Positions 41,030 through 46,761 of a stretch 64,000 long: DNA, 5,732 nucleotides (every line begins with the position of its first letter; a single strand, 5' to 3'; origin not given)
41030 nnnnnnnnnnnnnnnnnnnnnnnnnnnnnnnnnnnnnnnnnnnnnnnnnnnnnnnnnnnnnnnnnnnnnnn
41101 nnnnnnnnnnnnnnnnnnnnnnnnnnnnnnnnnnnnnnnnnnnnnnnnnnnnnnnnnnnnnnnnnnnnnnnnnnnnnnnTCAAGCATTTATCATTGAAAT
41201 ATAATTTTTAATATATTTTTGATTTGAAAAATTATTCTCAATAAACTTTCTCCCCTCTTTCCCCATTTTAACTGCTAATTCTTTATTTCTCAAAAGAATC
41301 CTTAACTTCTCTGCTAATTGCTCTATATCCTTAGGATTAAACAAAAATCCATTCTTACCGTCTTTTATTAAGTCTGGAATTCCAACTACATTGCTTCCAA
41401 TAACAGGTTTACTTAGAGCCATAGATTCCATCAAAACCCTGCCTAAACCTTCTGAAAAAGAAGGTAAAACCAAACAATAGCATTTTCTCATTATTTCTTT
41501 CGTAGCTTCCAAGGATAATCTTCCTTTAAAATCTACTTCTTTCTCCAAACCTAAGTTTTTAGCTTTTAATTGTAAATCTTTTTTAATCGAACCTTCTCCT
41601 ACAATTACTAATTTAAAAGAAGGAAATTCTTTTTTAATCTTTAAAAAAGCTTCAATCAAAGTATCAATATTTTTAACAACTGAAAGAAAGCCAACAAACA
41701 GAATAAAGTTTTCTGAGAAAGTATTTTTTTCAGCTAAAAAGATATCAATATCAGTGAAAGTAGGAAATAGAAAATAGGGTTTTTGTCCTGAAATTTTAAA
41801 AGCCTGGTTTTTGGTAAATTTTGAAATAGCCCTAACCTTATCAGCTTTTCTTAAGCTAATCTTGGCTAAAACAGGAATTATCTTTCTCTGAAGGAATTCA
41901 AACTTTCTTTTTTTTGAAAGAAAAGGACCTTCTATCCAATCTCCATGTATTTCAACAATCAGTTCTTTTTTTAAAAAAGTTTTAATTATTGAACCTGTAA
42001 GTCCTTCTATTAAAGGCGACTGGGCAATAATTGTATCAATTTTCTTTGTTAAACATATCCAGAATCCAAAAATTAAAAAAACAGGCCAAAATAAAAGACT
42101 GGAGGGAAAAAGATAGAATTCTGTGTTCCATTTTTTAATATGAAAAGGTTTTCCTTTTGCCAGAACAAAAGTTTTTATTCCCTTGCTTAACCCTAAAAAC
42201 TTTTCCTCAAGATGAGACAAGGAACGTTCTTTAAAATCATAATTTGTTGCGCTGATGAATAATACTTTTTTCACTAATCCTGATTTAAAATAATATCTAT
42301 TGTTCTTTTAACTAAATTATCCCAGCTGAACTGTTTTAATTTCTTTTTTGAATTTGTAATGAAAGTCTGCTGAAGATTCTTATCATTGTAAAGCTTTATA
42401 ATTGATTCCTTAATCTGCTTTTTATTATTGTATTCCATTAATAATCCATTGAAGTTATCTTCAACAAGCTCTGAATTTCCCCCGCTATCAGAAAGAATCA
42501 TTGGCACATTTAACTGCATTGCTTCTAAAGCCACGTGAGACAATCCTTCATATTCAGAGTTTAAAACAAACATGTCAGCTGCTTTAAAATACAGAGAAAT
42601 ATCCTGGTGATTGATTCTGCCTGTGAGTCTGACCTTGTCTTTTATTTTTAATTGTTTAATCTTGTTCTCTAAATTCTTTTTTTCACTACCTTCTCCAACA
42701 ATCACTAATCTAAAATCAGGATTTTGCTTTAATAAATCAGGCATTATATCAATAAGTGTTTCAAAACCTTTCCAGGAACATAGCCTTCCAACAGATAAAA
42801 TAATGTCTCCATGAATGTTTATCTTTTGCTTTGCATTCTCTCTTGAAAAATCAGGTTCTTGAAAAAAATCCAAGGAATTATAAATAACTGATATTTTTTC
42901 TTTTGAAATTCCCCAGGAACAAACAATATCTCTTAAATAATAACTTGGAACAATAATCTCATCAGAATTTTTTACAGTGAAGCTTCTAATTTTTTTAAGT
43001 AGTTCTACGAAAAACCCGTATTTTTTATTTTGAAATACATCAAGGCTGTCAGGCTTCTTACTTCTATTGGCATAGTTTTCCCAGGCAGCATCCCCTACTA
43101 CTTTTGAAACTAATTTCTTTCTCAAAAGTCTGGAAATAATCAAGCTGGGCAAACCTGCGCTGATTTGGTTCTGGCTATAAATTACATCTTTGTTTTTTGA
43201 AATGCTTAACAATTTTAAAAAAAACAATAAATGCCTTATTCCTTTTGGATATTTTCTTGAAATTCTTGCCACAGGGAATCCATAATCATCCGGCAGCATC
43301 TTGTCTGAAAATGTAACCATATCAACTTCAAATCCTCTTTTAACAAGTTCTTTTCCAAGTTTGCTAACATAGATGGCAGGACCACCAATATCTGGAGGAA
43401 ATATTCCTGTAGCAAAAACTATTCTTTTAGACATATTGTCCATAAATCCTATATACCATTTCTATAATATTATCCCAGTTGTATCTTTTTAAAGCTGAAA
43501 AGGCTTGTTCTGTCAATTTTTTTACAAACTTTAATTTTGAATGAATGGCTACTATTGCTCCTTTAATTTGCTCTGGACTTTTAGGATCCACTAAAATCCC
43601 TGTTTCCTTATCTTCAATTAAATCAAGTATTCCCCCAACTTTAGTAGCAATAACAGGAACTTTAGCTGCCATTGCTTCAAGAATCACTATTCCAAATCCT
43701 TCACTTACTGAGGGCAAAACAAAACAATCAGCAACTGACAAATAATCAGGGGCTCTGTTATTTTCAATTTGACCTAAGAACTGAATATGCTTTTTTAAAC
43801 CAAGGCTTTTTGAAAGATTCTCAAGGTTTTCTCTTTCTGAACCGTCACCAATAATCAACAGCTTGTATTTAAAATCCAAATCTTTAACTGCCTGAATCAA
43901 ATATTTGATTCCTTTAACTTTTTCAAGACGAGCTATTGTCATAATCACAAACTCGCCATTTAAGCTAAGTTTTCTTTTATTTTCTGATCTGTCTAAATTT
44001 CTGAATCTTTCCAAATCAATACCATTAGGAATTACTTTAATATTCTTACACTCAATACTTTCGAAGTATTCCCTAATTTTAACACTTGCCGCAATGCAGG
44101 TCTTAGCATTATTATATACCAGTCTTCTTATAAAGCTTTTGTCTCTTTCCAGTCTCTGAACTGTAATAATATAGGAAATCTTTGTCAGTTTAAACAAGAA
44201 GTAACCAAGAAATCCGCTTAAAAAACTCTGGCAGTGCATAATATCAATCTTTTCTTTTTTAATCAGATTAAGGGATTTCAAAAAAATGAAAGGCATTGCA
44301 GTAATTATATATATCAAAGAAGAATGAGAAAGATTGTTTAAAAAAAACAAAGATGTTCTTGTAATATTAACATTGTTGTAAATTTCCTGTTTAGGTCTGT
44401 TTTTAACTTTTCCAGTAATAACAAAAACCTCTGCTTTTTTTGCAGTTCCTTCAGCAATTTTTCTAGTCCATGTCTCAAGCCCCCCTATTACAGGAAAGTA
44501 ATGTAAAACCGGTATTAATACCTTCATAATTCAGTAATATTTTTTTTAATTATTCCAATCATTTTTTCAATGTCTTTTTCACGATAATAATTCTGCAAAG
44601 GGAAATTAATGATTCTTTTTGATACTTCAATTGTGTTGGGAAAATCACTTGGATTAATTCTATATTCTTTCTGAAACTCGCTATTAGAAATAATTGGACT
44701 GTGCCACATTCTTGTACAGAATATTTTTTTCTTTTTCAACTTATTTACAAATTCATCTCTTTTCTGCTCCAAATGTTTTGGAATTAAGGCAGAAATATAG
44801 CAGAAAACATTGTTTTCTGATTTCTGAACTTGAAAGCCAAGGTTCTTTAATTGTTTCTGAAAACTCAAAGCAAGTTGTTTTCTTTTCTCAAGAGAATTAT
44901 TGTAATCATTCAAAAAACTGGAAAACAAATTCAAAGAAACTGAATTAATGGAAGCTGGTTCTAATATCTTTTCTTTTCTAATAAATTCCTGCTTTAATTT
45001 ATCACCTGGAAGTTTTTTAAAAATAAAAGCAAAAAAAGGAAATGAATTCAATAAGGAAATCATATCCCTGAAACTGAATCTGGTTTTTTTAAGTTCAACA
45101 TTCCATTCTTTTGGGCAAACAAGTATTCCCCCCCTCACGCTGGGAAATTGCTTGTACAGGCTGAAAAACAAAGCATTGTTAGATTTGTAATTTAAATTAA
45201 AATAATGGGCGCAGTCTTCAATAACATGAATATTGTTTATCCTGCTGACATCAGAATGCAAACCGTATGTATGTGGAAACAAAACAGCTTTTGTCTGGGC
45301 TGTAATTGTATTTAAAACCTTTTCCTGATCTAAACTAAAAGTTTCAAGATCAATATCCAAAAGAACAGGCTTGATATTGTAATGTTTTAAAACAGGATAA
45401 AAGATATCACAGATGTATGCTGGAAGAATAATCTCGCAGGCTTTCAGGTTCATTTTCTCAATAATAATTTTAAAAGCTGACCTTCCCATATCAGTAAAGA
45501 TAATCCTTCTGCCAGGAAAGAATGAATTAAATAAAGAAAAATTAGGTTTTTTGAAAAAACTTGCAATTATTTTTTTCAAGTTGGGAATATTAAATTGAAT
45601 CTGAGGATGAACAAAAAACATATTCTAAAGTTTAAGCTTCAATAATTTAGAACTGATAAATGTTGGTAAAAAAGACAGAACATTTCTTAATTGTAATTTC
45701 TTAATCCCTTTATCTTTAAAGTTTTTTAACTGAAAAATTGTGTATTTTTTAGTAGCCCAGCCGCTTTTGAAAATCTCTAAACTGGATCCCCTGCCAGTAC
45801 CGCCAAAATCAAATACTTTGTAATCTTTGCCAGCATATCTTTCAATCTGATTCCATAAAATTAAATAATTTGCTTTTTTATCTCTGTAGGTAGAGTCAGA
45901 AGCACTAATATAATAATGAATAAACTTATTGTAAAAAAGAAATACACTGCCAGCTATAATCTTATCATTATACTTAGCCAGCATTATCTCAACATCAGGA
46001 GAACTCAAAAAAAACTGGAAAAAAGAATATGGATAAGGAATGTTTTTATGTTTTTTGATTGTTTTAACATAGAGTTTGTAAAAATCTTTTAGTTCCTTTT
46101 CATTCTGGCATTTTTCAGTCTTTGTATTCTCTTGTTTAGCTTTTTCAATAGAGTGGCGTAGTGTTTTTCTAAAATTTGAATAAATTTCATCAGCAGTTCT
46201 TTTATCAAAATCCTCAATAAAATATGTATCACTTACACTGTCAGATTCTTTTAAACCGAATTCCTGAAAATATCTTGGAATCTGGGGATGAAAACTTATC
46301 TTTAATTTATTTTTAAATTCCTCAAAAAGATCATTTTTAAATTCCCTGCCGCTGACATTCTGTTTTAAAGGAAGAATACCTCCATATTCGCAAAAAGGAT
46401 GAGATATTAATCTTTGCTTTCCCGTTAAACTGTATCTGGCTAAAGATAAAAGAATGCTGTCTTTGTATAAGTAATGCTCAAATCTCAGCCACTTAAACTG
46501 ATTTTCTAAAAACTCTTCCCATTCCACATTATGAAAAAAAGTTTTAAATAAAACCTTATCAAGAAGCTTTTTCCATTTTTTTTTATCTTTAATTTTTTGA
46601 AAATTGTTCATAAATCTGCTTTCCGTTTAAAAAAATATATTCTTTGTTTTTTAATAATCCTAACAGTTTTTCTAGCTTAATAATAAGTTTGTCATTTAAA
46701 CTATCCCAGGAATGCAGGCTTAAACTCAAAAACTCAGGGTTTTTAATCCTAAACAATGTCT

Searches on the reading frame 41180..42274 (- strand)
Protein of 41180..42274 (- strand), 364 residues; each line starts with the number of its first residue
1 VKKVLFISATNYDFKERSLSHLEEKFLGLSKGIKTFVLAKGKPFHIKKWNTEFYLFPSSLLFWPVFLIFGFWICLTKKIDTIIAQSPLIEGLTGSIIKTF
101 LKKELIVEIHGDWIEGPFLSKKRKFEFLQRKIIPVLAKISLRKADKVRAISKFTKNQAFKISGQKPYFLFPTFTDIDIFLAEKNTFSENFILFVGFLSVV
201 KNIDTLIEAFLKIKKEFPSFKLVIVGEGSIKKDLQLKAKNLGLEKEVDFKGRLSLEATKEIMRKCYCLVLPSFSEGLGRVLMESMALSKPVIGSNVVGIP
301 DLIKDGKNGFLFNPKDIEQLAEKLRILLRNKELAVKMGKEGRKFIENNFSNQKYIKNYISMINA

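Call 90: search_protein_families(library=pfam, proteins=[window:41180-42274:-], max_evalue=0.000001)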
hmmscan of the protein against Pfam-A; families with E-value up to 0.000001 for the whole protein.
window:41180-42274:- (364 aa): 2 families
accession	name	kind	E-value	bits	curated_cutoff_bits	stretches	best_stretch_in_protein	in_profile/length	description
PF00534.26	Glycos_transf_1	-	5.2e-46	156.7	26.4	1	187-343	14-171/172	Glycosyl transferases group 1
PF13692.12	Glyco_trans_1_4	-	6.1e-35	121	27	1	190-330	3-142/142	Glycosyl transferases group 1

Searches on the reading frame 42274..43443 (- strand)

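Call 90: search_protein_families(library=pfam, proteins=[window:42274-43443:-], max_evalue=0.000001)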
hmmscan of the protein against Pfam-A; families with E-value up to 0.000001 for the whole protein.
window:42274-43443:- (389 aa): 5 families
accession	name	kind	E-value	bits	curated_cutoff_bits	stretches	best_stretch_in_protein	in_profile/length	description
PF00534.26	Glycos_transf_1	-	1.6e-47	161.7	26.4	1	202-367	5-171/172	Glycosyl transferases group 1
PF13692.12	Glyco_trans_1_4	-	1.5e-33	116.5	27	1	214-354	3-142/142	Glycosyl transferases group 1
PF13439.12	Glyco_transf_4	-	1.8e-16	61.1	28.5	1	19-192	1-167/170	Glycosyltransferase Family 4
PF13579.12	Glyco_trans_4_4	-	2.9e-08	34.6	29.7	1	20-189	1-157/158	Glycosyl transferase 4-like domain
PF20706.3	GT4-conflict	-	1.2e-07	31.5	26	1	210-334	195-327/385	Family 4 Glycosyltransferase in conflict systems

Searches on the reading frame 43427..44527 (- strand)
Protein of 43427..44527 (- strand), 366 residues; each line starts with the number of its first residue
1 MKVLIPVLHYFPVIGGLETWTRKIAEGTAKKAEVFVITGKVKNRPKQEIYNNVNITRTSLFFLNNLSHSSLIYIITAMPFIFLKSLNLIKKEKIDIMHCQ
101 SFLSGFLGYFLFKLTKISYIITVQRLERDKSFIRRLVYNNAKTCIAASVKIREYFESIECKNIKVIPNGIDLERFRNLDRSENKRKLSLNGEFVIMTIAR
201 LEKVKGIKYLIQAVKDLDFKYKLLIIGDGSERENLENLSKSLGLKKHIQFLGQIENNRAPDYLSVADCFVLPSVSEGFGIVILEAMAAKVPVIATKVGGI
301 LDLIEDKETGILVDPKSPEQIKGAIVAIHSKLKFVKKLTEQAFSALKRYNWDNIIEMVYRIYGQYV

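Call 90: search_protein_families(library=pfam, proteins=[window:43427-44527:-], max_evalue=0.000001)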
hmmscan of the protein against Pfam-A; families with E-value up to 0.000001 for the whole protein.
window:43427-44527:- (366 aa): 5 families
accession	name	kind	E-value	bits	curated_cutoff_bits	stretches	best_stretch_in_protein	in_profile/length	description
PF00534.26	Glycos_transf_1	-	6.2e-46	156.5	26.4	1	180-342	2-169/172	Glycosyl transferases group 1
PF13692.12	Glyco_trans_1_4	-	5.5e-39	134.1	27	1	193-328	2-139/142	Glycosyl transferases group 1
PF13439.12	Glyco_transf_4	-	4.5e-17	63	28.5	1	14-174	1-170/170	Glycosyltransferase Family 4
PF20706.3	GT4-conflict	-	3.9e-13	49.6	26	1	130-346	136-372/385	Family 4 Glycosyltransferase in conflict systems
PF13579.12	Glyco_trans_4_4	-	1.5e-07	32.3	29.7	1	15-169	1-158/158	Glycosyl transferase 4-like domain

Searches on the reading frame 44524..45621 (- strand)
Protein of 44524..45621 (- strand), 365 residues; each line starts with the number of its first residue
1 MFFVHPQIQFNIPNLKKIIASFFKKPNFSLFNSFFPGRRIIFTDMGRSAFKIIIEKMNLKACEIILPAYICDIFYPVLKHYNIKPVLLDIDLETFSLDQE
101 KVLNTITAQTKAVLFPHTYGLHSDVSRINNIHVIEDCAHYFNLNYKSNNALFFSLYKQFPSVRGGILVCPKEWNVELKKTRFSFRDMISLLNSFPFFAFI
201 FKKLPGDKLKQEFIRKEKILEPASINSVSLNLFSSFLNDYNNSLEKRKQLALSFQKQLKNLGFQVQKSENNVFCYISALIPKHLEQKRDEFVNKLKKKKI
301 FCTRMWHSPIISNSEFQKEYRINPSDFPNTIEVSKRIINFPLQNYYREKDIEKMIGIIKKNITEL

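Call 90: search_protein_families(library=pfam, proteins=[window:44524-45621:-], max_evalue=0.000001)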
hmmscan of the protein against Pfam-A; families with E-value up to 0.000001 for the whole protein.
window:44524-45621:- (365 aa): 1 family
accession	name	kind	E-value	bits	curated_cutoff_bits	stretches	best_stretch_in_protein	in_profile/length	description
PF01041.23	DegT_DnrJ_EryC1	-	7.3e-24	85.1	19.8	2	56-147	58-156/360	DegT/DnrJ/EryC1/StrS aminotransferase family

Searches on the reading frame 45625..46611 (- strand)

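Call 90: search_protein_families(library=pfam, proteins=[window:45625-46611:-], max_evalue=0.000001)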
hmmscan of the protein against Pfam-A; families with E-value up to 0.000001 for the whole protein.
window:45625-46611:- (328 aa): 2 families
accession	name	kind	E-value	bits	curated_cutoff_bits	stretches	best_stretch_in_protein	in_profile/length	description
PF13480.13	Acetyltransf_6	-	1.1e-12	48.8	22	1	145-271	1-136/143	Acetyltransferase (GNAT) domain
PF02388.22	FemAB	-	1e-07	31.6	24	0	210-271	298-360/406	FemAB family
